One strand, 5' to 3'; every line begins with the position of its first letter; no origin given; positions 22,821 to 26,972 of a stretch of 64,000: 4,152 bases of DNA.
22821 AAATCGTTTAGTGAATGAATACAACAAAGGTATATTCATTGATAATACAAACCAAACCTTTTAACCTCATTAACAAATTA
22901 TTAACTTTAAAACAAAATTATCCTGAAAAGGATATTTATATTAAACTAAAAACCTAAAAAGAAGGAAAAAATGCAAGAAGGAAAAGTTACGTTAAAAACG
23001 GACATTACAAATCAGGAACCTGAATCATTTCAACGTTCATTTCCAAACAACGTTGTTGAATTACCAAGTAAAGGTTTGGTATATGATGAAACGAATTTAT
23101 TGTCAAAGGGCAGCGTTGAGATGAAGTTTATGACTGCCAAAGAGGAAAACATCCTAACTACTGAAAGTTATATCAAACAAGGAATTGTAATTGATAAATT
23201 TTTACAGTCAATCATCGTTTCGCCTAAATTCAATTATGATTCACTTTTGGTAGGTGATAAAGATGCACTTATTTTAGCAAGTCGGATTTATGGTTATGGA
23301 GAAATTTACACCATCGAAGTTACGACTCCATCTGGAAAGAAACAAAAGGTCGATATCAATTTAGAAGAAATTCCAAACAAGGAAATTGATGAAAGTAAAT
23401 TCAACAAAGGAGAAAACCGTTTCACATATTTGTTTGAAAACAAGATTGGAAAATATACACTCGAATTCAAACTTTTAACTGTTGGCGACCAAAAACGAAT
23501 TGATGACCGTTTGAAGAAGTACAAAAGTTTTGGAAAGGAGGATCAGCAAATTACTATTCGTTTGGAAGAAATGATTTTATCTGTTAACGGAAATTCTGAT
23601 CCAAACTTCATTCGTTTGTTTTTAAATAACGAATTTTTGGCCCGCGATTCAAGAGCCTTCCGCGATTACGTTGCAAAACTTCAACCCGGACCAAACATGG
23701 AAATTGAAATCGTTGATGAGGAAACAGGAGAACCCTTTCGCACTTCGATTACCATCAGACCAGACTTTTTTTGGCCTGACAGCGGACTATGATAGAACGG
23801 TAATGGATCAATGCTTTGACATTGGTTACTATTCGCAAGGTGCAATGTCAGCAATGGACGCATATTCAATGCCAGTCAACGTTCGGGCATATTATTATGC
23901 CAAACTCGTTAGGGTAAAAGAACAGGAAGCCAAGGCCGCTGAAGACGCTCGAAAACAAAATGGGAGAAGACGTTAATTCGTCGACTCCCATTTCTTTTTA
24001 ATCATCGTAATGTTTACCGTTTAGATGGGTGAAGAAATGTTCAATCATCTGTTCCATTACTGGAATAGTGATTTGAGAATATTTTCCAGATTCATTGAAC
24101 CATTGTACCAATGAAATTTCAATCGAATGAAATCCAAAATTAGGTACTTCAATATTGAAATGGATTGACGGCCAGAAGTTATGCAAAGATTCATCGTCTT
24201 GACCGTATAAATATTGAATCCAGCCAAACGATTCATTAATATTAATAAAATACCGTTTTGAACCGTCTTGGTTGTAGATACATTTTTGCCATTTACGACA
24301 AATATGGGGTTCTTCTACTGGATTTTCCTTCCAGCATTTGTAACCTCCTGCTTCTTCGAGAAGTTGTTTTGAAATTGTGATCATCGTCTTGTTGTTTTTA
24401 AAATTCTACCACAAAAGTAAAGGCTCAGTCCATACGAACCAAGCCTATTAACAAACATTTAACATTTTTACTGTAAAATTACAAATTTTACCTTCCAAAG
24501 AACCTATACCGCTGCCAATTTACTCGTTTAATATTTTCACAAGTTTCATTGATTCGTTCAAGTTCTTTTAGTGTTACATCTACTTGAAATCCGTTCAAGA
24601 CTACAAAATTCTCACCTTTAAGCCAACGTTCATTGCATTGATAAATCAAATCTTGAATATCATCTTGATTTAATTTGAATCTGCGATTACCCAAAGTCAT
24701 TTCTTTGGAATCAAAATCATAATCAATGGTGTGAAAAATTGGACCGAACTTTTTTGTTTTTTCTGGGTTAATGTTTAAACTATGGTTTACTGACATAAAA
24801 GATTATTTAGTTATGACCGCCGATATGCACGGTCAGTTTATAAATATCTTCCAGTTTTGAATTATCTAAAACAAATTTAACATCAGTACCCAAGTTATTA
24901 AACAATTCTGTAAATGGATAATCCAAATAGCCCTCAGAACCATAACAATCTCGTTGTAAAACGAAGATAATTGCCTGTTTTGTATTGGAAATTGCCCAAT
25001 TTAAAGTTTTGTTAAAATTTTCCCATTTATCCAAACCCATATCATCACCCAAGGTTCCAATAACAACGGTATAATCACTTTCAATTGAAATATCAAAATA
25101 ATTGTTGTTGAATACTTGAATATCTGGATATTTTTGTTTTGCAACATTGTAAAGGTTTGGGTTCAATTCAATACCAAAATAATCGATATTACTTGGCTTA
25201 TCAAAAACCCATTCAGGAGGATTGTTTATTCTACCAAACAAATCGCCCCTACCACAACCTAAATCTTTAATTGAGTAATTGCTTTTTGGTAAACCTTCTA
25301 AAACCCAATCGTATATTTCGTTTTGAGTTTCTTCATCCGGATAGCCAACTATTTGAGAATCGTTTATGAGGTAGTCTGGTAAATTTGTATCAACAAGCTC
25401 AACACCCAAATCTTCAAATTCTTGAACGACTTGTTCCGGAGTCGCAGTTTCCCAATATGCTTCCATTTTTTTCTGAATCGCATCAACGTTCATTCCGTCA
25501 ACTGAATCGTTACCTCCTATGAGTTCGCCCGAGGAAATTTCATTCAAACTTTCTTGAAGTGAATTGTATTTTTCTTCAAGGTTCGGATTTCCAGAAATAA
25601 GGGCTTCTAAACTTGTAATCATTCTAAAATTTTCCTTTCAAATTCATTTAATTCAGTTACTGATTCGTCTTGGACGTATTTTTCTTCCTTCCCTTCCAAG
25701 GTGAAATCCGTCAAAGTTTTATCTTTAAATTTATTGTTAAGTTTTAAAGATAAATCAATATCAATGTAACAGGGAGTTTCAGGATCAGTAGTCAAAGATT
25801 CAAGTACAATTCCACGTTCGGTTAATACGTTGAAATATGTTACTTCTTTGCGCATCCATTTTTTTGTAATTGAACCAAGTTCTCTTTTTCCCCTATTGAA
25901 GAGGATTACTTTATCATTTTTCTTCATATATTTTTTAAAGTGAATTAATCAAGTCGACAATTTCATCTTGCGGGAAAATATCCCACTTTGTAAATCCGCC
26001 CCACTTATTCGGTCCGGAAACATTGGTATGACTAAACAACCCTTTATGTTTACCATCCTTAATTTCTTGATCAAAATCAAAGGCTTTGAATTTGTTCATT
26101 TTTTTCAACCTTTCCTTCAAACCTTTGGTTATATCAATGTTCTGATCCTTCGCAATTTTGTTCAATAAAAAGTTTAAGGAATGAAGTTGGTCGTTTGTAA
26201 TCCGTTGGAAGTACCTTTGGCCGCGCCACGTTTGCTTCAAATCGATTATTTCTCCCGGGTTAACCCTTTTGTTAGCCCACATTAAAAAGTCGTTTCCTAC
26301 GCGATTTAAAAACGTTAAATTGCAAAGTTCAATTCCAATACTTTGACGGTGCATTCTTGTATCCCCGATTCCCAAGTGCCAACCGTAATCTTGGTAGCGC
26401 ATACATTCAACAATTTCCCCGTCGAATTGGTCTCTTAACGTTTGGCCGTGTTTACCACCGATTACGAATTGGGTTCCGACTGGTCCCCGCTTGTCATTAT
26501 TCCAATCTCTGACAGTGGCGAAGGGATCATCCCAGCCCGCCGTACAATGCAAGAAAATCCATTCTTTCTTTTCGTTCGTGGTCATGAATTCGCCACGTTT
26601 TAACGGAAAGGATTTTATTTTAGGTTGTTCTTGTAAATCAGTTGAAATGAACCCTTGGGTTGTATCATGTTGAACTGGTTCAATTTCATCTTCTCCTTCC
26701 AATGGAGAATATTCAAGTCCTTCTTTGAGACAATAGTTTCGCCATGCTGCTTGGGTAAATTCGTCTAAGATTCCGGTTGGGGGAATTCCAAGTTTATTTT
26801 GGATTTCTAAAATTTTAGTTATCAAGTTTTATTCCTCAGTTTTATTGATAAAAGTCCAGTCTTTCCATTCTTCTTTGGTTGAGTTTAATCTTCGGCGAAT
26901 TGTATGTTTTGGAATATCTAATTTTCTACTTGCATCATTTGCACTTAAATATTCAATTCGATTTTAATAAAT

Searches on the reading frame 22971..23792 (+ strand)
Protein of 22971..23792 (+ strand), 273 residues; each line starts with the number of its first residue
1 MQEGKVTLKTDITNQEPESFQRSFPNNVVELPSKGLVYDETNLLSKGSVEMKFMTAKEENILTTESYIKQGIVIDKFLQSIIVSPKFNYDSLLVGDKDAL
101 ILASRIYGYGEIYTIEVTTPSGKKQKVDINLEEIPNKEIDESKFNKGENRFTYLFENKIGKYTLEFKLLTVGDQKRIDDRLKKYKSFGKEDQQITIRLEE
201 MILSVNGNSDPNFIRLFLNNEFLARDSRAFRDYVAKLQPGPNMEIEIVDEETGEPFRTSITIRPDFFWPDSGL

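Call 40: find_related_loci(query=window:22971-23792:+, collection=viral_contigs, flank=6000)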
Query window:22971-23792:+ (273 aa) in viral_contigs; peptide patterns used: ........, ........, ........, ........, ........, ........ (x = any residue, [..] = any of these).
41 stretches matched a pattern; 16 encode a relative of the query (tblastn E <= 1e-3); 16 distinct loci.
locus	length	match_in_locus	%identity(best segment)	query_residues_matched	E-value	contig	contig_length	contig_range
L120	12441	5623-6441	98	1-273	9e-179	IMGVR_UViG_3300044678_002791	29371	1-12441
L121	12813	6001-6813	83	1-273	1e-151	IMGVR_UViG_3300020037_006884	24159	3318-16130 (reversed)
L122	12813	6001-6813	81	1-273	2e-148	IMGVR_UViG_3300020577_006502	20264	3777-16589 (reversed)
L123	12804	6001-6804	81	1-273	2e-146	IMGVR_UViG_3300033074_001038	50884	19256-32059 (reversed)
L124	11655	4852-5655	77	1-270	7e-138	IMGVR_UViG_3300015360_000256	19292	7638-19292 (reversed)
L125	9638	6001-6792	68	8-270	8e-120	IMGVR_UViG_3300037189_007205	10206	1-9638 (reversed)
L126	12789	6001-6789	66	9-273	4e-116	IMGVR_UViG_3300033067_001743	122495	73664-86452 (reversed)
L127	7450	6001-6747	70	24-273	2e-116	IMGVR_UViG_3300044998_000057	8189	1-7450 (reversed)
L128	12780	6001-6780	69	16-273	1e-114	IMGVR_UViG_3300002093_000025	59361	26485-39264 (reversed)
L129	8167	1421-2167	68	24-273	4e-114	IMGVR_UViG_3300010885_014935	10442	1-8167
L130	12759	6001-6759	55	18-273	1e-88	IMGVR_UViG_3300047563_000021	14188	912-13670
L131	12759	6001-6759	54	18-273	5e-86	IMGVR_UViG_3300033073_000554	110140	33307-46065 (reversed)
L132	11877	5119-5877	41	21-273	2e-54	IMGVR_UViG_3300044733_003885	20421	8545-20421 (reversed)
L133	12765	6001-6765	40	19-273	2e-54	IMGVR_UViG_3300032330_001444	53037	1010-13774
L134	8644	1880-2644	39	19-273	2e-53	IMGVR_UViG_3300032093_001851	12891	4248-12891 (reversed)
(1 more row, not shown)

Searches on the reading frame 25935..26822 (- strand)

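Call 67: search_protein_families(library=pfam, proteins=[window:25935-26822:-], max_evalue=0.001)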
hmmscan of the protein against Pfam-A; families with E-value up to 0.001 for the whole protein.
window:25935-26822:- (295 aa): 1 family
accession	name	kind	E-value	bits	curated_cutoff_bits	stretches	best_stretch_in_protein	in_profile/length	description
PF01510.30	Amidase_2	-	3.6e-07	31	26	1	87-230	6-111/131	N-acetylmuramoyl-L-alanine amidase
